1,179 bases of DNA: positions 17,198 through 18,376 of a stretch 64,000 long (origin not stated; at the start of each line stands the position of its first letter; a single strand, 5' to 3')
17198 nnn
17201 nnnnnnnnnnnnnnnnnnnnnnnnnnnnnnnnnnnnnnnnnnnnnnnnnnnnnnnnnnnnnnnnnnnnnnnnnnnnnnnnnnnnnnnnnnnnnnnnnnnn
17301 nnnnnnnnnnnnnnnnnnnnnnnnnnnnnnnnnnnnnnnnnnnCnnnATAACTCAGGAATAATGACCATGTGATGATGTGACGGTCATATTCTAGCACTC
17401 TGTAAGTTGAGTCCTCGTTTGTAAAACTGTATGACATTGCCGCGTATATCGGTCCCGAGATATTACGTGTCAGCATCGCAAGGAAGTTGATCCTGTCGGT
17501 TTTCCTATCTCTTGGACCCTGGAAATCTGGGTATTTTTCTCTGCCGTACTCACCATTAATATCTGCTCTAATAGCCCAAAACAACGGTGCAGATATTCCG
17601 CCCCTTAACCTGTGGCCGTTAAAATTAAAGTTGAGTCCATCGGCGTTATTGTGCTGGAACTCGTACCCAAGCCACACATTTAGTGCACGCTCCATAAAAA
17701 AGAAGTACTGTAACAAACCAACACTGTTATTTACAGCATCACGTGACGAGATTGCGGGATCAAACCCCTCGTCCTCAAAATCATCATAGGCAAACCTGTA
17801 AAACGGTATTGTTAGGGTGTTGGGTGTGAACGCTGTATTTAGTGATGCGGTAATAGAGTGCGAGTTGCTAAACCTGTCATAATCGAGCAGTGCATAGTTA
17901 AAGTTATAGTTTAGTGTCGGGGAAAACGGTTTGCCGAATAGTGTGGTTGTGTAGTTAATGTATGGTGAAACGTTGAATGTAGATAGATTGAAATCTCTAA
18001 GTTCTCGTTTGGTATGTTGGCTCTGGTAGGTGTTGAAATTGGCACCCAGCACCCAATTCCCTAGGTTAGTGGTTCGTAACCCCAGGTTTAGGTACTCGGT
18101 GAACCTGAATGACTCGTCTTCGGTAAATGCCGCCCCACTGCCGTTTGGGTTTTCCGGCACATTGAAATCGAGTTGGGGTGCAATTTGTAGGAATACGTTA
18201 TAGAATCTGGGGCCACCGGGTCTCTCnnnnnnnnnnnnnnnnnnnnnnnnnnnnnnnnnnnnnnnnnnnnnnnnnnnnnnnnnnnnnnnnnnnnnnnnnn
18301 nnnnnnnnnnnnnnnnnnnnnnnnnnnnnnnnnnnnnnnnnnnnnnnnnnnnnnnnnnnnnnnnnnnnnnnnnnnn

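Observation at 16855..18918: Bicistronic TPR outer-membrane-barrel and proline-repeat protein pair preceded by a perfect 22-bp palindrome containing the regulon -35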

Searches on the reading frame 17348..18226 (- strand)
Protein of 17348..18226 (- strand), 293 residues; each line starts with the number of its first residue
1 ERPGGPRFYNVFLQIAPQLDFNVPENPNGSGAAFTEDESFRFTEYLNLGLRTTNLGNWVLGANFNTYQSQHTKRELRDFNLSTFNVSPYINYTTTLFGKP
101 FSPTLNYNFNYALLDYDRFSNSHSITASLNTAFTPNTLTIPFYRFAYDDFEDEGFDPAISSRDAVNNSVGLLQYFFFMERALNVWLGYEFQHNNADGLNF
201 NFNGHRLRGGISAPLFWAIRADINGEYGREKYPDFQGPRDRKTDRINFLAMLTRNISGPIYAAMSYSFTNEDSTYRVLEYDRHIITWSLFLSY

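Call 37: search_solved_structures(query=A3, max_evalue=10)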
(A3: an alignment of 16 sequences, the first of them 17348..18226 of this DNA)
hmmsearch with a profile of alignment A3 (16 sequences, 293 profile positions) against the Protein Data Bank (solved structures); distinct sequences matched with E-value up to 10: 0.

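Call 46: search_protein_representatives(alignment_id=A3)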
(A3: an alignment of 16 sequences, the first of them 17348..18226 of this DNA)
Query: 16 sequences, 293 profile positions. Proteins with E-value up to 0.001 (for the whole library): 2995; up to 1e-10: 1537; up to 1e-30: 187. The best 150 are listed.
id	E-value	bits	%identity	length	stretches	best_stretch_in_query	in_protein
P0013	3.0e-128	443.8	-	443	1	1-293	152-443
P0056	1.6e-113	395.4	-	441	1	1-293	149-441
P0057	3.2e-106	371.5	-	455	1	1-293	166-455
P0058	1.4e-102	359.5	-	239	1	56-293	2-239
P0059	2.2e-96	339.2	-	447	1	1-293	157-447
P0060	2.4e-96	339.1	-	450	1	4-292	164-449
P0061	1.1e-91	323.8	-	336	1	3-292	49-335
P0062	6.5e-88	311.4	-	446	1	2-293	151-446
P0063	1.2e-87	310.6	-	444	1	4-293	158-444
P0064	1.8e-84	300.1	-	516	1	2-293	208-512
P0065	2.6e-84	299.6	-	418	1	1-289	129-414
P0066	1.1e-82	294.2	-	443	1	4-293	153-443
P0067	1.5e-81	290.5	-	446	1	2-293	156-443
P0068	3.1e-79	282.9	-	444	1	1-293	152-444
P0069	1.1e-77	277.8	-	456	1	2-292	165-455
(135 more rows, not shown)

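Call 51: search_protein_families(library=pfam, alignment_id=A5, max_evalue=0.001)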
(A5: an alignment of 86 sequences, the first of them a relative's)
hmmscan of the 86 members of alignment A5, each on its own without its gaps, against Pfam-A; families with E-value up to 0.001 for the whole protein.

A. member 1, P0056 (441 aa): 12 families
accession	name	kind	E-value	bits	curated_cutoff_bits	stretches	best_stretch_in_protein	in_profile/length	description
PF07719.23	TPR_2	-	3.8e-15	55.1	27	2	63-92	3-32/34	Tetratricopeptide repeat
PF00515.34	TPR_1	-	1e-12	47.7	27.8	2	64-92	4-32/34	Tetratricopeptide repeat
PF13432.12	TPR_16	-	2.1e-11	44.5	32.7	1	68-126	4-62/65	Tetratricopeptide repeat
PF14559.12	TPR_19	-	1.6e-10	41.6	25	2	75-127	5-57/68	Tetratricopeptide repeat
PF13414.12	TPR_11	-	3.9e-09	36.5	26.8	1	74-109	7-42/42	TPR repeat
PF13431.12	TPR_17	-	8.5e-09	35.5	24.4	0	51-82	3-34/34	Tetratricopeptide repeat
PF13181.12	TPR_8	-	2.4e-08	33.9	25.7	0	67-92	7-32/34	Tetratricopeptide repeat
PF13424.12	TPR_12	-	2.5e-07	31.2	30.1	1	35-90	17-74/77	Tetratricopeptide repeat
PF13176.12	TPR_7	-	3.1e-07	30.4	27.9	0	67-92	5-32/36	Tetratricopeptide repeat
PF13371.12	TPR_9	-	1.7e-05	25.2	35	1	38-96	6-64/73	Tetratricopeptide repeat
PF13428.12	TPR_14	-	2.9e-05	24.8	23.5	1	64-103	4-43/44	Tetratricopeptide repeat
PF13174.12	TPR_6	-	8.7e-05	23.4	26.3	0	99-128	4-33/33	Tetratricopeptide repeat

B. families by the number of members that match (of 86 scanned): 47 families (the first 25 are shown)
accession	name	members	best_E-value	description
PF13432.12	TPR_16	86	9.6e-29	Tetratricopeptide repeat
PF14559.12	TPR_19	86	2e-20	Tetratricopeptide repeat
PF07719.23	TPR_2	83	2.7e-29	Tetratricopeptide repeat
PF13428.12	TPR_14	83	3e-18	Tetratricopeptide repeat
PF00515.34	TPR_1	64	2.8e-27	Tetratricopeptide repeat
PF13174.12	TPR_6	63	5.3e-16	Tetratricopeptide repeat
PF13414.12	TPR_11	60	1.3e-22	TPR repeat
PF13424.12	TPR_12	55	4.7e-14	Tetratricopeptide repeat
PF13371.12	TPR_9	55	3.6e-13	Tetratricopeptide repeat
PF12895.13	ANAPC3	50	1.3e-14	Anaphase-promoting complex, cyclosome, subunit 3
PF13181.12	TPR_8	49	6.1e-22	Tetratricopeptide repeat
PF13431.12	TPR_17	49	6.9e-15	Tetratricopeptide repeat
PF24575.1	TPR_Slam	43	1.6e-08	Surface lipoprotein assembly modifier, N-terminal TPR repeats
PF23914.1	TPR_CcmH_CycH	37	5.1e-12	Cytochrome c-type biogenesis protein H TPR domain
PF13176.12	TPR_7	23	2.1e-09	Tetratricopeptide repeat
PF10082.15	BBP2_2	13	4.7e-08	Putative beta-barrel porin 2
PF04575.19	SlipAM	12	3.1e-11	Surface lipoprotein assembly modifier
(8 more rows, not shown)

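Call 52: find_homologous_proteins(query=A3, max_evalue=0.001)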
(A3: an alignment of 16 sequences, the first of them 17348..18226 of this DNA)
Query A3 (16 sequences) (293 aa, profile of the alignment): 164 proteins with E <= 0.001 among 6685 candidates; the best 120 are listed.
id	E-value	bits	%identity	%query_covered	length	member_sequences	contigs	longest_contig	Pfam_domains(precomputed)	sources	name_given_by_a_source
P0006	3.1e-137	475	71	100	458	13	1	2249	PF14853.13,PF13431.13,PF13414.13,PF13428.13,PF14559.13,PF00515.35,PF13424.13,PF21033.5,PF13432.13,PF13181.13,PF07719.24,PF13174.13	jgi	jgi:hypothetical protein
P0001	1.2e-135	470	100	100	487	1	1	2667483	PF14853.13,PF13431.13,PF13414.13,PF13428.13,PF14559.13,PF00515.35,PF13424.13,PF21033.5,PF13432.13,PF13181.13,PF07719.24,PF13174.13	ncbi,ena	-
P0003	1.7e-135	469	73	100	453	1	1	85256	PF14853.13,PF13431.13,PF23914.2,PF13414.13,PF13428.13,PF14559.13,PF24575.2,PF00515.35,PF13424.13,PF21033.5,PF13432.13,PF13181.13,PF07719.24,PF13174.13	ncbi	-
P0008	5.7e-135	468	68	100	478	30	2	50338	PF14853.13,PF13431.13,PF13414.13,PF13428.13,PF14559.13,PF13371.13,PF00515.35,PF13424.13,PF21033.5,PF13432.13,PF13181.13,PF07719.24,PF13174.13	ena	-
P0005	4.1e-134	465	73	100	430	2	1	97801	PF14853.13,PF13431.13,PF13414.13,PF13428.13,PF14559.13,PF24575.2,PF00515.35,PF13424.13,PF21033.5,PF13432.13,PF13181.13,PF07719.24,PF13174.13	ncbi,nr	ncbi:MAG: hypothetical protein DHS20C13_11120 [Thermodesulfobacteriota bacterium]|nr:MAG: hypothetic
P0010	6.2e-134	464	68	100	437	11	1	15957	PF14853.13,PF13431.13,PF23914.2,PF13414.13,PF13428.13,PF14559.13,PF13371.13,PF00515.35,PF12895.14,PF13424.13,PF21033.5,PF13432.13,PF13181.13,PF07719.24,PF13174.13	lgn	-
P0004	1.9e-133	463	74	100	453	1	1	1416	PF14853.13,PF13431.13,PF13414.13,PF13428.13,PF14559.13,PF24575.2,PF00515.35,PF13424.13,PF21033.5,PF13432.13,PF13181.13,PF07719.24,PF13174.13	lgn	-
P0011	3.7e-133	462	69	100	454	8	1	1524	PF14853.13,PF13431.13,PF13414.13,PF13428.13,PF13374.13,PF14559.13,PF00515.35,PF12895.14,PF13424.13,PF21033.5,PF13432.13,PF13181.13,PF07719.24,PF13174.13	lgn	-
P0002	4.9e-133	461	75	100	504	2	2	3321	PF14559.13,PF13431.13,PF13414.13,PF00515.35,PF13424.13,PF21033.5,PF13432.13,PF13428.13,PF13181.13,PF07719.24,PF13174.13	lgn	-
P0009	6.6e-133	461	68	100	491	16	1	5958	PF14853.13,PF13431.13,PF13414.13,PF13428.13,PF14559.13,PF13371.13,PF00515.35,PF12895.14,PF13424.13,PF21033.5,PF13432.13,PF13181.13,PF07719.24,PF13174.13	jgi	-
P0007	6.7e-133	461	73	100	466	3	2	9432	PF14853.13,PF13431.13,PF23914.2,PF13414.13,PF13428.13,PF14559.13,PF24575.2,PF00515.35,PF12895.14,PF13424.13,PF21033.5,PF13432.13,PF13181.13,PF07719.24,PF13174.13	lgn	-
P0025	6.8e-130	451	40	98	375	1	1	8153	PF14559.13,PF13414.13,PF00515.35,PF13424.13,PF13176.13,PF13432.13,PF10082.16,PF13428.13,PF13181.13,PF07719.24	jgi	jgi:tetratricopeptide (TPR) repeat protein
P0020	2.6e-129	449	39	100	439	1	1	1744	PF14559.13,PF13431.13,PF13414.13,PF13371.13,PF00515.35,PF13424.13,PF13432.13,PF13428.13,PF07719.24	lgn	-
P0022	2.9e-128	446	39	100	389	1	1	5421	PF14559.13,PF13431.13,PF13414.13,PF00515.35,PF13424.13,PF13432.13,PF13181.13,PF07719.24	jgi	jgi:hypothetical protein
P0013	9.3e-128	444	58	100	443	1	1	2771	PF14853.13,PF13431.13,PF23914.2,PF13414.13,PF13428.13,PF14559.13,PF13371.13,PF00515.35,PF12895.14,PF13424.13,PF21033.5,PF13432.13,PF13181.13,PF07719.24,PF13174.13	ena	-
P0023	4.0e-123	429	38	100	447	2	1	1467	PF14559.13,PF13431.13,PF13414.13,PF04575.20,PF00515.35,PF12895.14,PF13424.13,PF13432.13,PF13428.13,PF07719.24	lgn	-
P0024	3.5e-118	412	38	100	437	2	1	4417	PF14559.13,PF24575.2,PF13414.13,PF04575.20,PF00515.35,PF13424.13,PF13432.13,PF13181.13,PF07719.24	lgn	-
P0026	7.8e-116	405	36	100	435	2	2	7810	PF13431.13,PF13414.13,PF04575.20,PF13428.13,PF14559.13,PF13371.13,PF00515.35,PF12895.14,PF13424.13,PF13432.13,PF13181.13,PF07719.24,PF13174.13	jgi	jgi:hypothetical protein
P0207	6.2e-73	264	26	98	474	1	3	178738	PF14559.13,PF13432.13,PF13428.13,PF07719.24,PF13174.13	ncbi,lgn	-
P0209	3.2e-69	252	34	99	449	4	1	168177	PF14559.13,PF13432.13,PF13428.13,PF07719.24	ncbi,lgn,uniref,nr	ncbi:tetratricopeptide repeat protein [Thioalbus denitrificans]|uniref:Tetratricopeptide repeat prot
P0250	7.6e-61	224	28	74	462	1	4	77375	PF14559.13,PF24575.2,PF13371.13,PF13432.13,PF13428.13,PF07719.24,PF13174.13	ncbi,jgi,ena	-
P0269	2.3e-58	216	26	90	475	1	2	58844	PF07721.21,PF14559.13,PF13371.13,PF00515.35,PF13176.13,PF13432.13,PF13428.13,PF07719.24,PF13174.13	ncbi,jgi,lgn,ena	-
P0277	1.8e-55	207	28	64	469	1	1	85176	PF14559.13,PF24575.2,PF13371.13,PF13424.13,PF13432.13,PF13428.13,PF07719.24,PF13174.13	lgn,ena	-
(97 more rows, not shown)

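Call 53: search_protein_families(library=pfam, proteins=[window:17348-18226:-, P0209, P0207, P0250, P0269, P0277], max_evalue=1)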
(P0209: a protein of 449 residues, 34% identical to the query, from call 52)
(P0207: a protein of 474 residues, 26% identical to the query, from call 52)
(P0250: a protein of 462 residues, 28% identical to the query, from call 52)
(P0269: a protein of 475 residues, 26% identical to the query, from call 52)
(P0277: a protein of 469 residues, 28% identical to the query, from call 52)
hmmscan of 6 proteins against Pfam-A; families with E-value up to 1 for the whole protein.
window:17348-18226:- (293 aa): 0 families

P0209 (449 aa): 14 families
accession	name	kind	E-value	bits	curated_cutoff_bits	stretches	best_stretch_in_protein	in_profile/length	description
PF13432.12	TPR_16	-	3.8e-10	40.4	32.7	2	45-104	6-65/65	Tetratricopeptide repeat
PF14559.12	TPR_19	-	2.9e-09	37.6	25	2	84-139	5-61/68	Tetratricopeptide repeat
PF13428.12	TPR_14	-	1.9e-06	28.4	23.5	2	74-111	5-42/44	Tetratricopeptide repeat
PF07719.23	TPR_2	-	2.9e-06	27.4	27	1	71-103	2-34/34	Tetratricopeptide repeat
PF00515.34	TPR_1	-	6.3e-05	23.1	27.8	1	73-102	4-33/34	Tetratricopeptide repeat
PF13174.12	TPR_6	-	0.00014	22.7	26.3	1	44-68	7-32/33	Tetratricopeptide repeat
PF13371.12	TPR_9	-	0.00039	20.8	35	1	45-105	4-64/73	Tetratricopeptide repeat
PF13424.12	TPR_12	-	0.0016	19.1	30.1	1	51-100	18-75/77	Tetratricopeptide repeat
PF13414.12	TPR_11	-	0.012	15.7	26.8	1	84-112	8-36/42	TPR repeat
PF10082.15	BBP2_2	-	0.022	14.1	23.7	0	397-442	326-371/378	Putative beta-barrel porin 2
PF13181.12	TPR_8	-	0.027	15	25.7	1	77-102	8-33/34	Tetratricopeptide repeat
PF13374.12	TPR_10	-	0.072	13.6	27.5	1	75-99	7-31/42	Tetratricopeptide repeat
PF13431.12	TPR_17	-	0.093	13.5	24.4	1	60-90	3-33/34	Tetratricopeptide repeat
PF23914.1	TPR_CcmH_CycH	-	0.1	12.8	42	1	34-107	14-87/158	Cytochrome c-type biogenesis protein H TPR domain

P0207 (474 aa): 19 families
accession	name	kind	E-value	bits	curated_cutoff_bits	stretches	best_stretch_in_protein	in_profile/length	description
PF13432.12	TPR_16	-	1.6e-13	51.3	32.7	2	67-122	8-63/65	Tetratricopeptide repeat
PF14559.12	TPR_19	-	5.8e-12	46.2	25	2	67-125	2-59/68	Tetratricopeptide repeat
PF07719.23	TPR_2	-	1.5e-09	37.6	27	1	94-123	5-34/34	Tetratricopeptide repeat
PF13174.12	TPR_6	-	4.4e-08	33.7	26.3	1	96-123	6-33/33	Tetratricopeptide repeat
PF13428.12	TPR_14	-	1.3e-07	32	23.5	1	94-131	5-42/44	Tetratricopeptide repeat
PF13414.12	TPR_11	-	2.5e-05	24.3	26.8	1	103-138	7-42/42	TPR repeat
PF24575.1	TPR_Slam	-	8.5e-05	23.4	35.2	1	91-146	48-103/104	Surface lipoprotein assembly modifier, N-terminal TPR repeats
PF13181.12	TPR_8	-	0.00018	21.9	25.7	1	97-122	8-33/34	Tetratricopeptide repeat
PF13424.12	TPR_12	-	0.00038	21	30.1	1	72-117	26-72/77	Tetratricopeptide repeat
PF13371.12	TPR_9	-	0.00077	19.9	35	1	68-121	7-60/73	Tetratricopeptide repeat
PF00515.34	TPR_1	-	0.0026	18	27.8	1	96-122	7-33/34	Tetratricopeptide repeat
PF12583.14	TPPII_C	-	0.0053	17.7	27.7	1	98-128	24-53/69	Tripeptidyl peptidase II, C-terminal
PF12569.14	NatA_aux_su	-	0.0087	15.5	33.3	1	68-130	16-78/515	N-terminal acetyltransferase A, auxiliary subunit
PF07721.20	TPR_4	-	0.013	16.5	27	0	96-113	7-24/26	Tetratricopeptide repeat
PF13176.12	TPR_7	-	0.036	14.6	27.9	1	98-122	7-33/36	Tetratricopeptide repeat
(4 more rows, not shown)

P0250 (462 aa): 29 families (the best 25 are shown)
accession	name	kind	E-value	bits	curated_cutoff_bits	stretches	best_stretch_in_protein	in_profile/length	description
PF13432.12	TPR_16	-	1.3e-13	51.6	32.7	2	86-141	4-58/65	Tetratricopeptide repeat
PF14559.12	TPR_19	-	3.9e-11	43.6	25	2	93-146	5-58/68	Tetratricopeptide repeat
PF13428.12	TPR_14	-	5.2e-10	39.4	23.5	2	83-121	5-43/44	Tetratricopeptide repeat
PF07719.23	TPR_2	-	1.8e-07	31.2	27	1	82-112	4-34/34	Tetratricopeptide repeat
PF13174.12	TPR_6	-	2.1e-07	31.6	26.3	2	85-112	6-33/33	Tetratricopeptide repeat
PF13371.12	TPR_9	-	3e-06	27.6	35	1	56-111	6-61/73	Tetratricopeptide repeat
PF16918.11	PknG_TPR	-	2.2e-05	23.9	27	1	32-141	82-189/340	Protein kinase G tetratricopeptide repeat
PF25062.1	ARM_TT21_N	-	2.6e-05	24.5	40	1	58-131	7-79/222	Tetratricopeptide repeat protein 21 N-terminal ARM repeat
PF13414.12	TPR_11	-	3.1e-05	24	26.8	1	92-127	7-42/42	TPR repeat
PF20308.4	TPR-S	-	3.8e-05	24.6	27.6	1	60-111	1-52/102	Tetratricopeptide Repeats-Sensor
PF24575.1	TPR_Slam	-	4.2e-05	24.4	35.2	1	63-135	29-103/104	Surface lipoprotein assembly modifier, N-terminal TPR repeats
PF13431.12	TPR_17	-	8.3e-05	23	24.4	1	72-99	6-33/34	Tetratricopeptide repeat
PF13181.12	TPR_8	-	0.00012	22.5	25.7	1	85-107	7-29/34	Tetratricopeptide repeat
PF12895.13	ANAPC3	-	0.00015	22.4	27.2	1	59-132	3-75/82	Anaphase-promoting complex, cyclosome, subunit 3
PF13424.12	TPR_12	-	0.00019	22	30.1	2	85-133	9-65/77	Tetratricopeptide repeat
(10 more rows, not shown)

P0269 (475 aa): 21 families
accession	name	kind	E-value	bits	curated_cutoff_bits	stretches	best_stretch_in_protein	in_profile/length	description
PF07719.23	TPR_2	-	1.3e-11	44.1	27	1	91-120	5-34/34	Tetratricopeptide repeat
PF14559.12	TPR_19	-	4.3e-11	43.4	25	2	101-141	5-45/68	Tetratricopeptide repeat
PF13432.12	TPR_16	-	1.5e-09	38.6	32.7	1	62-119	6-63/65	Tetratricopeptide repeat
PF13428.12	TPR_14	-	3.2e-08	33.9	23.5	2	91-127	5-41/44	Tetratricopeptide repeat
PF13371.12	TPR_9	-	4.3e-08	33.5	35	1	65-119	7-61/73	Tetratricopeptide repeat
PF13174.12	TPR_6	-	1.4e-07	32.2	26.3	2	93-119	6-32/33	Tetratricopeptide repeat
PF00515.34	TPR_1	-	3.4e-07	30.3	27.8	1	93-120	7-34/34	Tetratricopeptide repeat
PF13176.12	TPR_7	-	6.6e-06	26.3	27.9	1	95-120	7-34/36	Tetratricopeptide repeat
PF07721.20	TPR_4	-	1e-05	26.1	27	1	89-111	3-25/26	Tetratricopeptide repeat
PF13431.12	TPR_17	-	2.6e-05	24.6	24.4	1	109-141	1-33/34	Tetratricopeptide repeat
PF13424.12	TPR_12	-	4.5e-05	24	30.1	1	92-141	8-65/77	Tetratricopeptide repeat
PF13181.12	TPR_8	-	5.5e-05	23.5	25.7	1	96-120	10-34/34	Tetratricopeptide repeat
PF13414.12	TPR_11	-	0.00028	21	26.8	1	100-135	7-42/42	TPR repeat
PF12569.14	NatA_aux_su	-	0.00048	19.6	33.3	1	66-143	17-83/515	N-terminal acetyltransferase A, auxiliary subunit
PF24575.1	TPR_Slam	-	0.00071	20.4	35.2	1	86-140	46-100/104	Surface lipoprotein assembly modifier, N-terminal TPR repeats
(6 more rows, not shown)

P0277 (469 aa): 25 families
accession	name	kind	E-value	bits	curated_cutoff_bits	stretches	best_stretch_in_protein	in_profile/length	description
PF13432.12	TPR_16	-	2.5e-14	53.8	32.7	2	60-114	8-62/65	Tetratricopeptide repeat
PF14559.12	TPR_19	-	2.6e-10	40.9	25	2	95-137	3-45/68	Tetratricopeptide repeat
PF13428.12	TPR_14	-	5.7e-10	39.3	23.5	2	86-126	4-44/44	Tetratricopeptide repeat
PF24575.1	TPR_Slam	-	3.7e-09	37.4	35.2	1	79-139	43-103/104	Surface lipoprotein assembly modifier, N-terminal TPR repeats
PF07719.23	TPR_2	-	6.5e-08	32.5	27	1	85-116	3-34/34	Tetratricopeptide repeat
PF13371.12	TPR_9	-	1.1e-07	32.2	35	1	60-114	6-60/73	Tetratricopeptide repeat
PF13174.12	TPR_6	-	2.8e-06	28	26.3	1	88-115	5-32/33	Tetratricopeptide repeat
PF13424.12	TPR_12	-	4.9e-06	27.1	30.1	2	64-110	25-72/77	Tetratricopeptide repeat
PF13431.12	TPR_17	-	3.3e-05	24.3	24.4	1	72-103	2-33/34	Tetratricopeptide repeat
PF13414.12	TPR_11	-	0.00017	21.7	26.8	2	59-97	4-42/42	TPR repeat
PF09976.15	TPR_21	-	0.00091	19.5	25.5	1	119-170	78-129/193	Tetratricopeptide repeat-like domain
PF12895.13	ANAPC3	-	0.001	19.8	27.2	2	98-139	4-45/82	Anaphase-promoting complex, cyclosome, subunit 3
PF00515.34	TPR_1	-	0.0011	19.1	27.8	1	88-115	6-33/34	Tetratricopeptide repeat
PF13176.12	TPR_7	-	0.0028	18.1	27.9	1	91-116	7-34/36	Tetratricopeptide repeat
PF12569.14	NatA_aux_su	-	0.0028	17.1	33.3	1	61-116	16-71/515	N-terminal acetyltransferase A, auxiliary subunit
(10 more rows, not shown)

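Call 56: find_encoding_contigs(protein=P0209, flank=5000, max_places=1)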
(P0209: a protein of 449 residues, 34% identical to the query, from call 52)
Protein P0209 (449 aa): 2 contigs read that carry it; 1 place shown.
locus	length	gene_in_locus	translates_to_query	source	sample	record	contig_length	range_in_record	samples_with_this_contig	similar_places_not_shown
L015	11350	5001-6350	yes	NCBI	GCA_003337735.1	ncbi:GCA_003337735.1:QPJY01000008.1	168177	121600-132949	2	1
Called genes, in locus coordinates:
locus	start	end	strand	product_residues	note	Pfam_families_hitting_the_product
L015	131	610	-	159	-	PF00571:CBS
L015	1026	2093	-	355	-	PF00515:TPR_1 (faint), PF07719:TPR_2 (faint), PF13174:TPR_6 (faint), PF13181:TPR_8 (faint), PF13371:TPR_9 (faint), PF13414:TPR_11 (faint), PF01476:LysM, PF13432:TPR_16 (weak), +2 more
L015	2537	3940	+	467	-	PF00206:Lyase_1, PF10415:FumaraseC_C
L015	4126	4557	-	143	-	-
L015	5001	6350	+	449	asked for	PF07719:TPR_2 (faint), PF13428:TPR_14 (faint), PF13432:TPR_16 (weak), PF14559:TPR_19 (faint)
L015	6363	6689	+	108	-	-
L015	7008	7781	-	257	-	PF01061:ABC2_membrane, PF12698:ABC2_membrane_3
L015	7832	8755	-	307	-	PF00005:ABC_tran, PF13304:AAA_21 (weak)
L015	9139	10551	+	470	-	PF01565:FAD_binding_4, PF02913:FAD-oxidase_C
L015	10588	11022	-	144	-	-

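Call 57: find_encoding_contigs(protein=P0207, flank=5000, max_places=1)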
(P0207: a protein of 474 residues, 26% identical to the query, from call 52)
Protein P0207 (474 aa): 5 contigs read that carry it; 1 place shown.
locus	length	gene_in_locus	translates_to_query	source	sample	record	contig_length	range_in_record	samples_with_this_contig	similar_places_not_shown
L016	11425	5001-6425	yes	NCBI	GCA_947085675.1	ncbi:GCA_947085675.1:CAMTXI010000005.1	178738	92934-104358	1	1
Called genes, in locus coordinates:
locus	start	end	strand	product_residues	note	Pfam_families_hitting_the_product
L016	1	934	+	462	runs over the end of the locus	PF13742:tRNA_anti_2, PF01336:tRNA_anti-codon (weak), PF02601:Exonuc_VII_L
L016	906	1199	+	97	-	PF02609:Exonuc_VII_S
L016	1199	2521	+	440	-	PF00749:tRNA-synt_1c, PF19269:Anticodon_2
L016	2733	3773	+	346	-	PF02518:HATPase_c (weak), PF14213:DUF4325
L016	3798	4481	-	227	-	-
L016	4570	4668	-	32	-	-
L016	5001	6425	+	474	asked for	PF07719:TPR_2 (faint), PF13174:TPR_6 (faint), PF13428:TPR_14 (faint), PF13432:TPR_16, PF14559:TPR_19 (weak), PF13432:TPR_16 (weak)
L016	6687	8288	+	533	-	-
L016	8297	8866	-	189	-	PF06035:Peptidase_C93, PF01841:Transglut_core (faint), PF04473:DUF553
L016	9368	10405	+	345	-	-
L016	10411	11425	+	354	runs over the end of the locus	-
